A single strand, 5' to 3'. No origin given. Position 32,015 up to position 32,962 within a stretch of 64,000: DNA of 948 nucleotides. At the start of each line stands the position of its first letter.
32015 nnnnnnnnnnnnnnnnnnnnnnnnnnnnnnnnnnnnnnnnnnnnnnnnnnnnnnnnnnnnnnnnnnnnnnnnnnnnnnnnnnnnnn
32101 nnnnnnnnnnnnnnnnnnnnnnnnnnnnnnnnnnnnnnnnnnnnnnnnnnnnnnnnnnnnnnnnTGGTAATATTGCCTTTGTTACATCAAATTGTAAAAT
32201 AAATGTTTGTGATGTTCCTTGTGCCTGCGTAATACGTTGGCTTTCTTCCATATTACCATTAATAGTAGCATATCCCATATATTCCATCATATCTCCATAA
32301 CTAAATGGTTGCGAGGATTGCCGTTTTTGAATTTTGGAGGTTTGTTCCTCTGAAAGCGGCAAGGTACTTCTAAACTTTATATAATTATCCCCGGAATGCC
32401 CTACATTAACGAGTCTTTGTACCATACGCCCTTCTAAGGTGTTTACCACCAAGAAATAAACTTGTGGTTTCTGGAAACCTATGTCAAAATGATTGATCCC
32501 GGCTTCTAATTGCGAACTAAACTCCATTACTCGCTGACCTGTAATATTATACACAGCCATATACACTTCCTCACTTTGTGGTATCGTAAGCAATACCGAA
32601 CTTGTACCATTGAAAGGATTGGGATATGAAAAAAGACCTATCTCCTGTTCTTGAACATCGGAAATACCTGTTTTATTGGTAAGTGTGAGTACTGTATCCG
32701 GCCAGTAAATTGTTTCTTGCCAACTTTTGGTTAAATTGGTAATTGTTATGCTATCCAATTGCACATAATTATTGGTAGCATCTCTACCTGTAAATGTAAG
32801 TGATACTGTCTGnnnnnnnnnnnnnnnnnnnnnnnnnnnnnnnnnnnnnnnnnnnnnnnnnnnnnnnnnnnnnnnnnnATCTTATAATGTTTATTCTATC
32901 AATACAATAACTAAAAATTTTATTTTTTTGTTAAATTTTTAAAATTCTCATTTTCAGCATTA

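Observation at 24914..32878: Tandem pair of giant genes built from two alternating repeat types (8 beta-sandwich repeats, 5 lectin-fold modules)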

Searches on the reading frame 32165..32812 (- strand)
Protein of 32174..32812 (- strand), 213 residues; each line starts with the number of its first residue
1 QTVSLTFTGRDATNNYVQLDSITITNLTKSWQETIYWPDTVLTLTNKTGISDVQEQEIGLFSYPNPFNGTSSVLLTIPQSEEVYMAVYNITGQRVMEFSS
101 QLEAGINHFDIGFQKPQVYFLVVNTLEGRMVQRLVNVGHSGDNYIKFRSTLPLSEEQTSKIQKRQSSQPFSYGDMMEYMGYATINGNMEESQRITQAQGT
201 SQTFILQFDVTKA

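Call 40: find_homologous_proteins(query=window:32174-32812:-, max_evalue=0.001)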
Query seq(213 aa) (213 aa): 40 proteins with E <= 0.001 among 143 candidates.
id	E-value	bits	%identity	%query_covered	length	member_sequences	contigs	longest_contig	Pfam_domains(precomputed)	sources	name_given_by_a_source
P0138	1.4e-121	421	92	99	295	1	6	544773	PF18962.8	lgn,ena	-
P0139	1.4e-46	177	51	76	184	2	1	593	PF18962.8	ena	-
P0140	2.9e-46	176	46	98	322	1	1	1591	PF09603.16,PF18962.8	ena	-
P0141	1.3e-44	170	43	99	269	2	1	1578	PF18962.8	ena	-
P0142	3.6e-42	162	43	99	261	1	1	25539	-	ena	-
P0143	5.6e-42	162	43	99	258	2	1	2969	PF18962.8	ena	-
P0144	6.5e-39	152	43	94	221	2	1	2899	PF18962.8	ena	-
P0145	2.7e-38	150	40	100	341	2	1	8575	PF18962.8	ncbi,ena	-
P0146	6.1e-38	149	43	99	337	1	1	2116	-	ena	-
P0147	3.0e-37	146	41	100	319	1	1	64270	PF18962.8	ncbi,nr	ncbi:MAG: T9SS type A sorting domain-containing protein, partial [Bacteroidales bacterium]|nr:T9SS t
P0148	5.3e-37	146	40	100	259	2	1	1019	PF18962.8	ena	-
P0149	2.7e-34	137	37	99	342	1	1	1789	PF09603.16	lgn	-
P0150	5.8e-34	136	39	87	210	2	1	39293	PF18962.8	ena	-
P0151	1.7e-33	134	39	97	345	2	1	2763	PF09603.16,PF18962.8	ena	-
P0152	1.2e-32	131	42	87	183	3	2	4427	PF18962.8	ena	-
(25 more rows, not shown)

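Call 42: find_encoding_contigs(protein=P0138, flank=10000, max_places=6)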
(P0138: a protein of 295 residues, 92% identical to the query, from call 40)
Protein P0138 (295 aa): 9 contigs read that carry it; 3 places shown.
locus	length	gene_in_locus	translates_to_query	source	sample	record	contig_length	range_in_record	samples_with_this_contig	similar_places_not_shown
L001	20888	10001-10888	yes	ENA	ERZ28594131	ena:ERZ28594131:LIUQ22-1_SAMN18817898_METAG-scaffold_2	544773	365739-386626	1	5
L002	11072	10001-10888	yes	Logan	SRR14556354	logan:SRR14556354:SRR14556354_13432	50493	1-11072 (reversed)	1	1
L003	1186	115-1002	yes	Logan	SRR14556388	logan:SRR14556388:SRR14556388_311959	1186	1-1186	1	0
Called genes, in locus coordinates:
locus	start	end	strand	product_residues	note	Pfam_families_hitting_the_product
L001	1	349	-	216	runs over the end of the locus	PF01810:LysE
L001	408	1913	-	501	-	PF03951:Gln-synt_N, PF00120:Gln-synt_C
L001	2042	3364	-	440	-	PF01554:MatE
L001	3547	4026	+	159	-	PF00383:dCMP_cyt_deam_1, PF14437:MafB19-deam, PF14439:Bd3614-deam (weak)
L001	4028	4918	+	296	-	PF03193:RsgA_GTPase (faint), PF00350:Dynamin_N (faint), PF01926:MMR_HSR1, PF02421:FeoB_N, PF00009:GTP_EFTU, PF16897:MMR_HSR1_Xtn (weak), PF07650:KH_2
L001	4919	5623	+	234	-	PF11967:RecO_N, PF02565:RecO_C (weak)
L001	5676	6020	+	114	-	-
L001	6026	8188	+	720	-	PF25049:OB_HELZ2 (faint), PF08206:OB_RNB, PF18614:RNase_II_C_S1 (faint), PF17849:OB_Dis3, PF17876:CSD2, PF00773:RNB, PF00575:S1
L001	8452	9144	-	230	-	PF08843:AbiEii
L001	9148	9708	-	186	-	-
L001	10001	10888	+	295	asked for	PF18962:Por_Secre_tail (weak)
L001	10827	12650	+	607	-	-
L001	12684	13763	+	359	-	-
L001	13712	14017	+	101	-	-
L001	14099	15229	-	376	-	PF13173:AAA_14, PF13401:AAA_22 (faint), PF13635:DUF4143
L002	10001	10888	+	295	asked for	PF18962:Por_Secre_tail (weak)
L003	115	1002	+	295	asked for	PF18962:Por_Secre_tail (weak)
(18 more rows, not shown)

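Call 62: predict_structure(alignment_id=A5)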
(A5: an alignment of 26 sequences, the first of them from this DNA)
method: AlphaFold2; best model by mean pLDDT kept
length: 216 residues; sequences in the alignment: 26
mean_pLDDT: 74.4   pTM: 0.49
mean pLDDT of the five models: 74.4, 73.7, 72.1, 67.2, 66.6
residues with pLDDT >= 90: 45; 70-90: 110; 50-70: 24; < 50: 37
segments of 3 or more residues with pLDDT < 50: 39-58, 64-67, 156-163
pLDDT, mean of each block of 10 residues (from residue 1): 72 78 89 67 38 38 53 82 91 92 88 84 80 71 88 55 57 90 84 89 85 60
secondary structure, 60 per line:
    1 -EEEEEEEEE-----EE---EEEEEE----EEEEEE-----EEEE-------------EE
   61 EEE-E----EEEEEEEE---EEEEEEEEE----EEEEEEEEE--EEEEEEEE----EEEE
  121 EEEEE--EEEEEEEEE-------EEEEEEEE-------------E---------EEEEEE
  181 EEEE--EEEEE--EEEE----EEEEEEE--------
elements in order: E2-10 E21-26 E31-36 E42-45 E59-63 E70-77 E81-89 E94-102 E105-112 E117-125 E128-136 E144-151 E175-184 E187-191 E194-197 E202-208

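Call 65: fold_search(model_id=the predicted structure, library=pdb)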
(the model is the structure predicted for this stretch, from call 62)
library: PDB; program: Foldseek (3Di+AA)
matches with E <= 10: 1500; with E <= 0.001: 0
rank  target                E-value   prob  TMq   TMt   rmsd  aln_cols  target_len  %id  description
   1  7k2t_C                5.5e-03  1.00  0.29  0.18   8.4       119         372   17  Mg2+/ATP-bound structure of the full-length WzmWzt O antigen ABC transporter in lipid nanodiscs (released 2021-01-13)
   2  2xwx_A                8.2e-03  1.00  0.29  0.17  15.9       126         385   11  Vibrio cholerae colonization factor GbpA crystal structure (released 2011-11-16)
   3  5x72                  1.1e-02  0.89  0.24  0.32  12.9       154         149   10  The crystal Structure PDE delta in complex with (rac)-p9 (released 2017-10-04)
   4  6byi_A                1.3e-02  0.97  0.23  0.07   6.9       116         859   15  Crystal structure of the acid-base mutant (E477A) of the GH2 exo-beta-mannanase from Xanthomonas axonopodis pv. citri (released 2018-07-18)
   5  6byc                  1.4e-02  0.97  0.23  0.07   7.2       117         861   14  Crystal structure of the GH2 exo-beta-mannanase from Xanthomonas axonopodis pv. citri (released 2018-07-18)
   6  9npe_F                1.5e-02  1.00  0.29  0.10   5.8        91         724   10  Crystal structure of the inactive conformation of a glycoside hydrolase (CapGH2b) from the GH2 family in the space gro (released 2025-11-12)
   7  4jv6                  1.5e-02  0.85  0.24  0.32  12.6       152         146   10  The crystal structure of PDE6D in complex to inhibitor-1 (released 2013-05-22)
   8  5n47_D                1.5e-02  0.14  0.15  0.12  32.5       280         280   10  Structure of Anticalin N7E in complex with the three-domain fragment Fn7B8 of human oncofetal fibronectin (released 2018-02-14)
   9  9m0e_A                1.8e-02  1.00  0.30  0.07   7.9       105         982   14  Enhancing the synthesis efficiency of galacto-oligosaccharides of a beta-galactosidase from Paenibacillus barengoltzii (released 2025-04-23)
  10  5ml6                  1.8e-02  0.85  0.25  0.33  12.8       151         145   10  The crystal structure of PDE6D in complex to inhibitor-8 (released 2017-02-01)
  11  7ok7_K                1.8e-02  0.85  0.24  0.29  12.8       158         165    8  Crystal structure of the UNC119B ARL3 complex (released 2021-06-09)
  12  7ok7_J                1.8e-02  0.82  0.24  0.28  12.9       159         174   12  Crystal structure of the UNC119B ARL3 complex (released 2021-06-09)
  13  5x73                  1.8e-02  0.72  0.22  0.29  12.6       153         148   11  The crystal Structure PDE delta in complex with R-p9 (released 2017-10-04)
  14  6byg_B                2.0e-02  0.77  0.22  0.07  12.8       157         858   15  Crystal structure of the nucleophile mutant (E575A) of the GH2 exo-beta-mannanase from Xanthomonas axonopodis pv. citr (released 2018-07-18)
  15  3fn9_C                2.3e-02  0.98  0.25  0.10  11.2       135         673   12  Crystal structure of putative beta-galactosidase from bacteroides fragilis (released 2009-01-13)
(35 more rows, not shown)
